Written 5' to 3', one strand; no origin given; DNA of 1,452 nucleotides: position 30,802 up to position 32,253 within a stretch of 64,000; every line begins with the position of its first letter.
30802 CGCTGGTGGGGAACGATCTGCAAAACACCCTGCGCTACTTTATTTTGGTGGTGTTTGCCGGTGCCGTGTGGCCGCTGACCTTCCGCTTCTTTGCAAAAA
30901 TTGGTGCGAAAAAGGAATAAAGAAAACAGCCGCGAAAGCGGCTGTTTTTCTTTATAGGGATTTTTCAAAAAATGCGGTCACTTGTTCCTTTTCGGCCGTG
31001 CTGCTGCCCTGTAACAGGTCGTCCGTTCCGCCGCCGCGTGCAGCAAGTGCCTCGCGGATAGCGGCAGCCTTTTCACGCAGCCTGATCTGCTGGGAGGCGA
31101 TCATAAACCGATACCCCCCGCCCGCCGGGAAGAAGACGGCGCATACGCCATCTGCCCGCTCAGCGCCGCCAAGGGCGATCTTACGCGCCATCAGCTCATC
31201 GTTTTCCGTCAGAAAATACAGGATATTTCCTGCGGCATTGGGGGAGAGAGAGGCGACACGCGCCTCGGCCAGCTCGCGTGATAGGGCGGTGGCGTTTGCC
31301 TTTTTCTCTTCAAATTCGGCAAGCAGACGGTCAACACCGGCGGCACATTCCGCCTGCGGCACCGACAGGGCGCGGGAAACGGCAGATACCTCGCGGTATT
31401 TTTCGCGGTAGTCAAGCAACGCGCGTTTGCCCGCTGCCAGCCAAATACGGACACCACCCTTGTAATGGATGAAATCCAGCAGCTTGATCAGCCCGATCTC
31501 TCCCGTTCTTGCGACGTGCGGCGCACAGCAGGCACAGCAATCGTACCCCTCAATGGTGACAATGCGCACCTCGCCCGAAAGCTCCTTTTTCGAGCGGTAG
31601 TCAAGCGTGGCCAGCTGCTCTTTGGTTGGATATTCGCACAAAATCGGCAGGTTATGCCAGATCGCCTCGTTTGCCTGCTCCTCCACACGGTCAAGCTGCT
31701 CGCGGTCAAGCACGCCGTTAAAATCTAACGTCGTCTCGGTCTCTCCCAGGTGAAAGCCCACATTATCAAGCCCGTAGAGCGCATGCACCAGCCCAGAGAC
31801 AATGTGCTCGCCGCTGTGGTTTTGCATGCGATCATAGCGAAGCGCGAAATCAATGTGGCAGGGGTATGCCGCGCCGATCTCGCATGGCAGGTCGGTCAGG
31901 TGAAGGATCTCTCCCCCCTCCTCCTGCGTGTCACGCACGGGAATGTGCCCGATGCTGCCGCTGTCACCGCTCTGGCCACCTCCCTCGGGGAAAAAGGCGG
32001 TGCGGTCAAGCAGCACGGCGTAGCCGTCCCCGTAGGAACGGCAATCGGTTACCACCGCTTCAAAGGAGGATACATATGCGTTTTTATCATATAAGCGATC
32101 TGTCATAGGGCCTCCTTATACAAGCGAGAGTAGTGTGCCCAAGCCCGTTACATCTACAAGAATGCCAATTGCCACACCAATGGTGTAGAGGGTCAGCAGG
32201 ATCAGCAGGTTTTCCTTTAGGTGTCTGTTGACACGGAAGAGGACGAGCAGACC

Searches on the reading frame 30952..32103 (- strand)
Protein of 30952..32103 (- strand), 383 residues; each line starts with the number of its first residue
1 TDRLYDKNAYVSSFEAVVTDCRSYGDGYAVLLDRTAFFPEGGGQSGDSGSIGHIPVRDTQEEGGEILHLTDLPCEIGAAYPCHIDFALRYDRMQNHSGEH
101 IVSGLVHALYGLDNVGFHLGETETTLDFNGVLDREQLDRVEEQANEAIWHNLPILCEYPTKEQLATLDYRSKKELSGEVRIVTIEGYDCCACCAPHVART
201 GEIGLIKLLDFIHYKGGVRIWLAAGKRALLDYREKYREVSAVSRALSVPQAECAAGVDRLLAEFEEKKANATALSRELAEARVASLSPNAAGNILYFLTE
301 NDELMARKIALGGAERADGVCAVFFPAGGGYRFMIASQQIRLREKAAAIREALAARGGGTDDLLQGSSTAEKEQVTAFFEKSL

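Call 87: search_protein_families(library=pfam, proteins=[window:30952-32103:-], max_evalue=0.00001)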
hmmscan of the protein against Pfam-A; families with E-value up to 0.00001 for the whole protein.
window:30952-32103:- (383 aa): 2 families
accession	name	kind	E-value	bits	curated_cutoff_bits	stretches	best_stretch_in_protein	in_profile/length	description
PF07973.19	tRNA_SAD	-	6.9e-10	39.2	24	1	179-209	1-31/44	Threonyl and Alanyl tRNA synthetase second additional domain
PF01411.24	tRNA-synt_2c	-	5.4e-07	28.9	30.3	1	25-72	482-533/552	tRNA synthetases class II (A)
